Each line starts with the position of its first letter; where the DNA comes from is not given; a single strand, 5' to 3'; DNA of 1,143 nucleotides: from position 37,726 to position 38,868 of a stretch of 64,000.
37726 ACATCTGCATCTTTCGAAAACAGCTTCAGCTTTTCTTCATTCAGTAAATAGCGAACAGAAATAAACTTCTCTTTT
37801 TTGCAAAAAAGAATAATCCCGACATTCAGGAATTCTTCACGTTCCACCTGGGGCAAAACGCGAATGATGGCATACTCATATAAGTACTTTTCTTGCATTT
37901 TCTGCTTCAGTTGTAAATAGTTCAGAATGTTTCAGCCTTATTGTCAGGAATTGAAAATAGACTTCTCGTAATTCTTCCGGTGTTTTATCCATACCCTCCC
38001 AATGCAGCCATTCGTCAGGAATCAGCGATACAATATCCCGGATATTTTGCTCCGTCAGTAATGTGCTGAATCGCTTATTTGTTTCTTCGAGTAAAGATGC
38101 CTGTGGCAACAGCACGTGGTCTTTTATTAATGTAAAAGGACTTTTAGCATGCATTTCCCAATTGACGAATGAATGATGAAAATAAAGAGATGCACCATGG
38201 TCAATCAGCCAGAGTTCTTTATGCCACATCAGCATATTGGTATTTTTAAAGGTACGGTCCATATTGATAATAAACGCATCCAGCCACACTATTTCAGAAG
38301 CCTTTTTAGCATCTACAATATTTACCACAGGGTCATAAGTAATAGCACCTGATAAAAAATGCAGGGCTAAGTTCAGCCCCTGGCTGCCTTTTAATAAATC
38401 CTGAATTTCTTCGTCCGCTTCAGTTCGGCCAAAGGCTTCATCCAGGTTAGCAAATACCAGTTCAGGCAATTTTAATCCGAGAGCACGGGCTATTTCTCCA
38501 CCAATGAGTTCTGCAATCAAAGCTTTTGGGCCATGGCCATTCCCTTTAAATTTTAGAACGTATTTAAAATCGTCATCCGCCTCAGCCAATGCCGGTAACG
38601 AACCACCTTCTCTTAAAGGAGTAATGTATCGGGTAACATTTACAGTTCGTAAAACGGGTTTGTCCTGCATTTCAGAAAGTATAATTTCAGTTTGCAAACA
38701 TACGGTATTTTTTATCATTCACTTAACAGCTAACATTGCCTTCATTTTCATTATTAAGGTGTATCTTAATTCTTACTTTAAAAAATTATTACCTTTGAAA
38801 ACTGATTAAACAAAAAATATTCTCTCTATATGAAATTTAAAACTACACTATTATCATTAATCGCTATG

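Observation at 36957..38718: Overlapping HipA-like kinase / DUF3037-like gene pair with a J-domain-KTSC gene immediately downstream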

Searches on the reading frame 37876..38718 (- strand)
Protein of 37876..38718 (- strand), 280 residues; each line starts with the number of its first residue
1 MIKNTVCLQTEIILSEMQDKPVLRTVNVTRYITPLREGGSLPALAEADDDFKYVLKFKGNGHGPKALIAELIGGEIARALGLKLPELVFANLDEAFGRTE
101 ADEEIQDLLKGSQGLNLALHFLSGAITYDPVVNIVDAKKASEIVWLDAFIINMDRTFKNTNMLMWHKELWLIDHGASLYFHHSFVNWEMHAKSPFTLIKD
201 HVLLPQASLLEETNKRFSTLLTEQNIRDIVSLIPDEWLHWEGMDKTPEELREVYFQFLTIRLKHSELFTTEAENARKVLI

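Call 3: search_protein_families(library=pfam, proteins=[window:37876-38718:-], max_evalue=1)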
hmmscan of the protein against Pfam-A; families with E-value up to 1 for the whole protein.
window:37876-38718:- (280 aa): 1 family
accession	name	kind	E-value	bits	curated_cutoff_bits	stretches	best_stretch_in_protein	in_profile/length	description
PF20613.4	HipA_2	-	2.7e-20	73.1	27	1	32-243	5-212/240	HipA-like kinase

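Call 4: search_protein_families(library=ncbifam, proteins=[window:37876-38718:-], max_evalue=1)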
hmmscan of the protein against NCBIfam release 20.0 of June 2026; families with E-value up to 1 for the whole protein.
window:37876-38718:- (280 aa): 1 family
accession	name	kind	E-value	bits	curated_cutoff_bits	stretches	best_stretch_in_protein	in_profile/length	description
NF047889.1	ColdAdpAtcB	equivalog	0.034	13.6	440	1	217-266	66-115/252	cold adaptation protein AtcB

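Call 5: search_protein_families(library=padloc, proteins=[window:37876-38718:-], max_evalue=1)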
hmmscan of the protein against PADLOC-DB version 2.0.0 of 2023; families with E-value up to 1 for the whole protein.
window:37876-38718:- (280 aa): 1 family
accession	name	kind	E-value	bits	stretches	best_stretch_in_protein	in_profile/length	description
PDLC04766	PDC-M66A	-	1.4e-24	84.7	1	22-242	9-244/270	-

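Call 23: find_homologous_proteins(query=window:37876-38718:-)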
Query window:37876-38718:- (280 aa): 8000 proteins with E <= 0.001 among 8000 candidates; the best 120 are listed.
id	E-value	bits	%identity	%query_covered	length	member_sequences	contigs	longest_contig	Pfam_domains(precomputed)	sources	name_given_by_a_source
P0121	1.1e-173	594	100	94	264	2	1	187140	PF20613.5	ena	-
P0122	5.7e-146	503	84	94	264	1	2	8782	PF20613.5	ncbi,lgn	-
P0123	4.5e-142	490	81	94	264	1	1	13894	PF20613.5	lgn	-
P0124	6.6e-142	490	80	94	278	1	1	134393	PF20613.5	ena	-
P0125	2.2e-141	488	81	94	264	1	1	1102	PF20613.5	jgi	jgi:hypothetical protein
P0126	2.5e-141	488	82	92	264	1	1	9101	PF20613.5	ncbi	-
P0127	4.1e-141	487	80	94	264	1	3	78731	PF20613.5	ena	-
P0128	1.2e-140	485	81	94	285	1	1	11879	PF20613.5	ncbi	-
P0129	1.6e-140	485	81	94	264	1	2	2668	PF20613.5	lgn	-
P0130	2.0e-140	485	81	94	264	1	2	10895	PF20613.5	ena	-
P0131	2.6e-140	484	82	94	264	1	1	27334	PF20613.5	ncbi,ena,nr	ncbi:MAG TPA: HipA family kinase [Bacteroidia bacterium]|nr:HipA family kinase [Bacteroidia bacteriu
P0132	4.1e-140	484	79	94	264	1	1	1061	PF20613.5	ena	-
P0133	4.2e-140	484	81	94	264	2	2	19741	PF20613.5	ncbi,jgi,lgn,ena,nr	ncbi:MAG TPA: HipA family kinase [Bacteroidia bacterium]|jgi:hypothetical protein|nr:HipA family kin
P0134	4.4e-140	484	81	94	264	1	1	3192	PF20613.5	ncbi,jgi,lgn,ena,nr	ncbi:MAG TPA: HipA family kinase [Bacteroidia bacterium]|nr:HipA family kinase [Bacteroidia bacteriu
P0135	5.3e-140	483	80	94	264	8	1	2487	PF20613.5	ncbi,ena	-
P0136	1.0e-139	482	80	94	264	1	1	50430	PF20613.5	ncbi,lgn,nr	ncbi:MAG: aminotransferase class [Bacteroidetes bacterium]|nr:aminotransferase class [Bacteroidota b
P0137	1.2e-139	482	81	94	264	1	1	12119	PF20613.5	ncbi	-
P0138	2.6e-139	481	81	94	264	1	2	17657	PF20613.5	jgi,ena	jgi:hypothetical protein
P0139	2.8e-139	481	80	94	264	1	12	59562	PF20613.5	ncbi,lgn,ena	-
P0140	3.6e-139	481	80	94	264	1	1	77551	PF20613.5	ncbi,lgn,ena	-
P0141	5.6e-139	480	79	94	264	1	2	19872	PF20613.5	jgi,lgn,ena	-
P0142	8.2e-139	479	81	94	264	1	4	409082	PF20613.5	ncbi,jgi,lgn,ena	jgi:hypothetical protein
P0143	9.5e-139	479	78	94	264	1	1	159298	PF20613.5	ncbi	-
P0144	1.3e-138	479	80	94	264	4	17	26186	PF20613.5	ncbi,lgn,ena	-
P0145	1.6e-138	478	81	93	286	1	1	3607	PF20613.5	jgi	jgi:hypothetical protein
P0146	3.0e-138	478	80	94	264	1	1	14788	PF20613.5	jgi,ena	-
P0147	3.4e-138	477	79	94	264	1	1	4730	PF20613.5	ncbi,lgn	ncbi:MAG: HipA family kinase [Bacteroidia bacterium]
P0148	4.1e-138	477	79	94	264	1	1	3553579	PF20613.5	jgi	jgi:hypothetical protein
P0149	6.1e-138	477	80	94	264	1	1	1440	PF20613.5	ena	-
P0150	6.4e-138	477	81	93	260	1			PF20613.5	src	-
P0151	7.2e-138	476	78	94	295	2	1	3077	PF20613.5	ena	-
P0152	8.3e-138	476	80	93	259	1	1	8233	PF20613.5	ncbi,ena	-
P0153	1.1e-137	476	81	93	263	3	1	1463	PF20613.5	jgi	-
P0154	1.2e-137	476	80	93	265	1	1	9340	PF20613.5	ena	-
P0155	1.9e-137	475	81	94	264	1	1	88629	PF20613.5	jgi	jgi:hypothetical protein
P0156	2.3e-137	475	80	93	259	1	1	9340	PF20613.5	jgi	jgi:hypothetical protein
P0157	3.4e-137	474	80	94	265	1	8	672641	PF20613.5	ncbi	ncbi:MAG: HipA family kinase [Bacteroidia bacterium]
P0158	3.6e-137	474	81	93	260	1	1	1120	PF20613.5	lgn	-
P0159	4.3e-137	474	80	93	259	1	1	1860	PF20613.5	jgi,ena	-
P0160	4.4e-137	474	78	94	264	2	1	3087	PF20613.5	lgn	-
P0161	5.0e-137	474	79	94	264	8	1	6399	PF20613.5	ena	-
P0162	6.8e-137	473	79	95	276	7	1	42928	PF20613.5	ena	-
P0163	6.9e-137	473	78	94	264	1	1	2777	PF20613.5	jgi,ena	-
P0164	9.1e-137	473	80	92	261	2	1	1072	PF20613.5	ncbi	-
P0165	9.8e-137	473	79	94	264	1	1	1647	PF20613.5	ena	-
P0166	1.1e-136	472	81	94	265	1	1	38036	PF20613.5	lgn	-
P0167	1.2e-136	472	78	95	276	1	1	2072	PF20613.5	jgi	jgi:hypothetical protein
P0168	1.3e-136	472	78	94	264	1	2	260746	PF20613.5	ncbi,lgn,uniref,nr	ncbi:hypothetical protein SAMN05444395_104230 [Flavobacterium fryxellicola]|uniref:Aminotransferase 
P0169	1.5e-136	472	78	93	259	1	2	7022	PF20613.5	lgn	-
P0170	1.6e-136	472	79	92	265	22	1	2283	PF20613.5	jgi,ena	jgi:hypothetical protein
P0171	1.8e-136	472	78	94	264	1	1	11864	PF20613.5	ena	-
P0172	1.9e-136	472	81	93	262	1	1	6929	PF20613.5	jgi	jgi:hypothetical protein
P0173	2.1e-136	472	79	94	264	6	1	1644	PF20613.5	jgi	-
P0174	2.2e-136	472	78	94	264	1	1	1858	PF20613.5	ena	-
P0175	2.4e-136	471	81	93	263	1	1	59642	PF20613.5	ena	-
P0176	2.5e-136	471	78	94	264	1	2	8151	PF20613.5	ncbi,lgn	ncbi:MAG TPA: HipA family kinase [Bacteroidia bacterium]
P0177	3.2e-136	471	79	94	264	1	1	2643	PF20613.5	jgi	jgi:hypothetical protein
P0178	3.3e-136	471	80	94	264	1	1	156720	PF20613.5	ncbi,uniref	ncbi:HipA family kinase [Flavobacterium sp. XS2P39]|uniref:HipA family kinase n=1 Tax=Flavobacterium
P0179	3.9e-136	471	81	93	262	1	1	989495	PF20613.5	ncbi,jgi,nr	ncbi:MAG: aminotransferase class [Bacteroidetes bacterium]|jgi:hypothetical protein|nr:aminotransfer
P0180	4.2e-136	471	78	94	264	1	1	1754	PF20613.5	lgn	-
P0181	4.3e-136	471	79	93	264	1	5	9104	PF20613.5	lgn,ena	-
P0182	4.6e-136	470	79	95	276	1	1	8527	PF20613.5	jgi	jgi:hypothetical protein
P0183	4.8e-136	470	79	95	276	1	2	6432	PF20613.5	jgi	jgi:hypothetical protein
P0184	4.8e-136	470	79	94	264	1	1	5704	PF20613.5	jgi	jgi:hypothetical protein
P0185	4.9e-136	470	79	94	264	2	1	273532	PF20613.5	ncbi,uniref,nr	ncbi:HipA family kinase [Flavobacterium sp. '19STA2R22 D10 B1']|uniref:HipA family kinase n=1 Tax=Fl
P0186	6.8e-136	470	75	98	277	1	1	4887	PF20613.5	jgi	-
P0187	7.2e-136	470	78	94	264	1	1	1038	PF20613.5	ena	-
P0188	7.2e-136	470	78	94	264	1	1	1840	PF20613.5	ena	-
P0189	7.7e-136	470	75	100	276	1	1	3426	PF20613.5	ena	-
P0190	7.8e-136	470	79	94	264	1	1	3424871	PF20613.5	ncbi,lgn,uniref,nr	ncbi:aminotransferase class I and II [Flavobacterium sp. CHNK8]|uniref:HipA family kinase n=1 Tax=Fl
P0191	8.1e-136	470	78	94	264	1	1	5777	PF20613.5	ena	-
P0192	8.6e-136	470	78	94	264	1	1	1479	PF20613.5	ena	-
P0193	8.9e-136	470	80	94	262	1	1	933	PF20613.5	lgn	-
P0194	8.9e-136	470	78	94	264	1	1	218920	PF20613.5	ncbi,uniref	ncbi:HipA family kinase [Flavobacterium sp. ZS1P14]|uniref:HipA family kinase n=1 Tax=Flavobacterium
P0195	1.0e-135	469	78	94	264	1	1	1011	PF20613.5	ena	-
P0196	1.1e-135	469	78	94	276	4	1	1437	PF20613.5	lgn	-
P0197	1.1e-135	469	81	92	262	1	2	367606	PF20613.5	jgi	jgi:hypothetical protein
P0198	1.1e-135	469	79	94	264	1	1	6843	PF20613.5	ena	-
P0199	1.2e-135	469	78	94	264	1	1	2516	PF20613.5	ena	-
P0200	1.2e-135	469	78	94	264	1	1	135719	PF20613.5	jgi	jgi:hypothetical protein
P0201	1.2e-135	469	78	94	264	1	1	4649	PF20613.5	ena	-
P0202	1.3e-135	469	79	94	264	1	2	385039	PF20613.5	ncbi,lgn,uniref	ncbi:HipA family kinase [Flavobacterium sp. ZT3R25]|uniref:HipA family kinase n=1 Tax=Flavobacterium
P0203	1.3e-135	469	78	95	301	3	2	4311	PF20613.5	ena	-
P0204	1.3e-135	469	78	94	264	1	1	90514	PF20613.5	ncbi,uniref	ncbi:HipA family kinase [Flavobacterium sp. ZT3R17]|uniref:HipA family kinase n=1 Tax=Flavobacterium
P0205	1.4e-135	469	78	93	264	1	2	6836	PF20613.5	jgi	-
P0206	1.4e-135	469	78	94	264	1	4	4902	PF20613.5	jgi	jgi:hypothetical protein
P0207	1.4e-135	469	78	93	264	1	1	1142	PF20613.5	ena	-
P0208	1.5e-135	469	78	94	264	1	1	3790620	PF20613.5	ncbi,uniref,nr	ncbi:HipA family kinase [Flavobacterium sp. 83]|uniref:HipA family kinase n=1 Tax=Flavobacterium sp.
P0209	1.7e-135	469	78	94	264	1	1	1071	PF20613.5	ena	-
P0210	1.8e-135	469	78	94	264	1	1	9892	PF20613.5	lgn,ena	-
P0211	2.1e-135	468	77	94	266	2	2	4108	PF20613.5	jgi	jgi:hypothetical protein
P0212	2.1e-135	468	78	94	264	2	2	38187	PF20613.5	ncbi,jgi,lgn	-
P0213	2.5e-135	468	79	95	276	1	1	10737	PF20613.5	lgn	-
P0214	2.8e-135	468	78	94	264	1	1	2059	PF20613.5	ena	-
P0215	2.9e-135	468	80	93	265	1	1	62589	PF20613.5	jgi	jgi:hypothetical protein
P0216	3.0e-135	468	78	93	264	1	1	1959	PF20613.5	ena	-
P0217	3.0e-135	468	78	92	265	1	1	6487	PF20613.5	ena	-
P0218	3.3e-135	468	78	94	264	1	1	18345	PF20613.5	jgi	jgi:hypothetical protein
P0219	3.4e-135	468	79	94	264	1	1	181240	PF20613.5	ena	-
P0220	3.4e-135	468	78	94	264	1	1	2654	PF20613.5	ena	-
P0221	3.7e-135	467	78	94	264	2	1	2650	PF20613.5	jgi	jgi:hypothetical protein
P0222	3.9e-135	467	79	94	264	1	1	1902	PF20613.5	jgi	jgi:hypothetical protein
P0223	3.9e-135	467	80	93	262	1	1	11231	PF20613.5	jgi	jgi:hypothetical protein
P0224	4.2e-135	467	79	92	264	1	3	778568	PF20613.5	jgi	jgi:hypothetical protein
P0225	4.2e-135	467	78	94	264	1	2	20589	PF20613.5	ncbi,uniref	ncbi:HipA family kinase [Flavobacterium sp. LB1P71]|uniref:HipA family kinase n=1 Tax=unclassified F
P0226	4.8e-135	467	78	94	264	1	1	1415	PF20613.5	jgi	jgi:hypothetical protein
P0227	5.2e-135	467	79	94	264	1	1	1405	PF20613.5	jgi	jgi:hypothetical protein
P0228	5.4e-135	467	79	92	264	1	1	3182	PF20613.5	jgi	jgi:hypothetical protein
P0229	5.5e-135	467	78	94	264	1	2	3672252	PF20613.5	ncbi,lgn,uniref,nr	ncbi:hypothetical protein H4V97_000722 [Flavobacterium sp. CG_23.5]|uniref:HipA family kinase n=1 Ta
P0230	5.5e-135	467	78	93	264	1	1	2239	PF20613.5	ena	-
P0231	7.0e-135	467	78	94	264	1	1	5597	PF20613.5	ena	-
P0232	7.7e-135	466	77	94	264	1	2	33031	PF20613.5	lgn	-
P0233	8.1e-135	466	78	94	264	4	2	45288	PF20613.5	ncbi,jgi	jgi:hypothetical protein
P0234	1.1e-134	466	78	94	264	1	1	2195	PF20613.5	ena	-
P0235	1.1e-134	466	79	93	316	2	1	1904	PF20613.5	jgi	jgi:hypothetical protein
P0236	1.1e-134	466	77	94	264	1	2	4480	PF20613.5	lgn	-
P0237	1.2e-134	466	77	95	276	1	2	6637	PF20613.5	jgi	jgi:hypothetical protein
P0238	1.3e-134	466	77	94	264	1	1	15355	PF20613.5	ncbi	-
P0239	1.3e-134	466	77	94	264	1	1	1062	PF20613.5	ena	-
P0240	1.3e-134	466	80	94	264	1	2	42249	PF20613.5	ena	-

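Call 24: search_solved_structures(query=window:37876-38718:-, max_evalue=10, show_alignments=2)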
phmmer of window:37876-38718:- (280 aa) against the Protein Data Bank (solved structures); distinct sequences matched with E-value up to 10: 0.

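Call 27: find_related_loci(query=A1, collection=genome_contigs, flank=6000)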
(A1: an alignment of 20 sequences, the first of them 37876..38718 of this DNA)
Query A1 (280 aa) in genome_contigs; peptide patterns used: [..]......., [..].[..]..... (x = any residue, [..] = any of these).
600 stretches matched a pattern (row limit reached: there are more); 562 encode a relative of the query (tblastn E <= 1e-3); the best 80 are kept; 80 distinct loci.
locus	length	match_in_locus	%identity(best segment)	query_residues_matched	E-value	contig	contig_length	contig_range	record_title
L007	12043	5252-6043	80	17-280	7e-144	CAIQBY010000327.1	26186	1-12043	MAG: uncultured Bacteroidetes bacterium isolate Umea3_bin-1094 genome assembly, contig: bin-1094:327/423, whole genome s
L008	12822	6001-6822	76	3-280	1e-143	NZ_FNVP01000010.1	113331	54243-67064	Flavobacterium urumqiense strain CGMCC 1.9230, whole genome shotgun sequence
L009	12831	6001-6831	76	6-280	6e-143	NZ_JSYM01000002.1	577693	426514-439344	Flavobacterium sp. AED Contig02, whole genome shotgun sequence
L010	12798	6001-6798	78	15-280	1e-142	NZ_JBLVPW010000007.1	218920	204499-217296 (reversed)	Flavobacterium sp. ZS1P14 L33_7, whole genome shotgun sequence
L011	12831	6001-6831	75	8-280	2e-142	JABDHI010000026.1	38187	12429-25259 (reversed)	MAG: Bacteroidetes bacterium isolate BWOrgControl_Nextera52_MAG2 3300021043.a:Ga0206844_10072, whole genome shotgun sequ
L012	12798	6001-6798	78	15-280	8e-141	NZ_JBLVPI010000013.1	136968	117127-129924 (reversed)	Flavobacterium sp. LB1P62 L06_13, whole genome shotgun sequence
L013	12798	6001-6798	77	15-280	1e-140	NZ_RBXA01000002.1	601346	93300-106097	Flavobacterium limicola strain DSM 15094 Ga0131128_102, whole genome shotgun sequence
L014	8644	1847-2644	78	15-280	1e-140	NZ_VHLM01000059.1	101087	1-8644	Flavobacterium sp. I-STPP5a Contigs3_8_len:101087, whole genome shotgun sequence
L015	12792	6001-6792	78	17-280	1e-140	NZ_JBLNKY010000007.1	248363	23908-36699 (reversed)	Flavobacterium sp. LB3P122 L15_7, whole genome shotgun sequence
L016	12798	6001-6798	77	15-280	4e-140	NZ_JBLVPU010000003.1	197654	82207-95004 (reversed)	Flavobacterium sp. ZT3P35 L31_3, whole genome shotgun sequence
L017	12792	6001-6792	77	17-280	3e-139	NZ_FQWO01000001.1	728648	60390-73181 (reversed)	Flavobacterium granuli strain DSM 19729, whole genome shotgun sequence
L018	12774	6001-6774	79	23-280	2e-139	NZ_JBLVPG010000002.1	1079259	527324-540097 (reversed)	Flavobacterium sp. LB2P44 L03_2, whole genome shotgun sequence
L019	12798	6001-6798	77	15-280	1e-139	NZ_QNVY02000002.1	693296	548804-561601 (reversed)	Flavobacterium petrolei strain Kopri-42 2, whole genome shotgun sequence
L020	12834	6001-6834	72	3-280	6e-139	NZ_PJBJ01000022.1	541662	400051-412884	Flavobacterium sp. ALD4 contig2, whole genome shotgun sequence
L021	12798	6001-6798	77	15-280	6e-139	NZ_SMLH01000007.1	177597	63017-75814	Flavobacterium ranwuense strain LB2P22 NODE_7, whole genome shotgun sequence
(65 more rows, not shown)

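Call 45: search_dna_similar(query=window:37876-38670:-, collection=phages, mode=protein, max_evalue=0.001, max_rows=15)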
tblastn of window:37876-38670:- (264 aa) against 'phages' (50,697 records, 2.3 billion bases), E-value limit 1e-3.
Records with a match: 3; places in all: 3; records where one place covers at least 80% of the query: 2.
Best place of each record, by identity: <60% 3.
By first word of the organism name: Campylobacter 2; Sulfurimonas 1.
By host as written in the record: Campylobacter jejuni NCTC 12660 1; Campylobacter coli 1; Sulfurimonas indica 1.
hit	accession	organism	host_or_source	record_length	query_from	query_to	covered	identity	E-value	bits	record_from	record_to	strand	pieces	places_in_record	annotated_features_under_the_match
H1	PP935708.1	Campylobacter phage vB_CJ12660_3PH123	Campylobacter jejuni NCTC 12660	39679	7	229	84%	27.7%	1e-11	71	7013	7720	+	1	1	hypothetical protein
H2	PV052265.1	Campylobacter phage CC12667_12684_ph15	Campylobacter coli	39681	7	229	84%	27.7%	1e-11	71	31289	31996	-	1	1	hypothetical protein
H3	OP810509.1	Sulfurimonas phage SNW-1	Sulfurimonas indica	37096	22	221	76%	24.9%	3e-6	54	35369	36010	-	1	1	aminotransferase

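Call 46: search_dna_similar(query=window:37876-38670:-, collection=plasmids, mode=protein, max_evalue=0.001, max_rows=25)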
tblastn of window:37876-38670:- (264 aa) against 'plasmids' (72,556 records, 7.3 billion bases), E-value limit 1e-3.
Records with a match: 9; places in all: 9; records where one place covers at least 80% of the query: 7.
Best place of each record, by identity: 60-80% 2; <60% 7.
By first word of the organism name: Streptomyces 3; Pantoea 2; Parabacteroides 1; Bacteroides 1; Chondrinema 1; Nonomuraea 1.
By predicted mobility (MOB-suite, as given by PLSDB): non-mobilizable 8; mobilizable 1.
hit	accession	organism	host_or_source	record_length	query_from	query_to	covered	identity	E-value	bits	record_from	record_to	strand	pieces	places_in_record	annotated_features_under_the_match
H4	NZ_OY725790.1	Parabacteroides distasonis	-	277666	7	264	98%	70.2%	4e-120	384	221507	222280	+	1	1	HipA family kinase | DUF3037 domain-containing protein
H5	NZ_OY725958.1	Bacteroides finegoldii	-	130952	7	264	98%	69.4%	1e-118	379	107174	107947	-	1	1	HipA family kinase | DUF3037 domain-containing protein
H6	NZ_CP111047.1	Chondrinema litorale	Seaweed,red alga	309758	7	260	96%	58.7%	3e-95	313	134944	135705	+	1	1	HipA family kinase | DUF3037 domain-containing protein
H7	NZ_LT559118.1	Nonomuraea gerenzanensis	-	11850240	6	261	97%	41.6%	6e-61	214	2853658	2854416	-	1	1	none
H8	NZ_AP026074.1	Streptomyces nigrescens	-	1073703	7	250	92%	42.8%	3e-55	198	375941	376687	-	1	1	none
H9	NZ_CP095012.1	Streptomyces sp. 2P-4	cell culture,mudflats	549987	6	246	91%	42.2%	5e-58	206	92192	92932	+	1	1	HipA family kinase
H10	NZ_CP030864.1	Streptomyces globosus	cell culture,environment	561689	6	246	91%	42.2%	5e-58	206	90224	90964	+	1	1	HipA family kinase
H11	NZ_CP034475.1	Pantoea agglomerans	food,leaf from rome apple cultivar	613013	10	162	58%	28.3%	6e-6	54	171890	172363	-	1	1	HipA family kinase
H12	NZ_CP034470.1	Pantoea agglomerans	food,leaf from rome apple cultivar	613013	10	162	58%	28.3%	6e-6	54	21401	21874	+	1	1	HipA family kinase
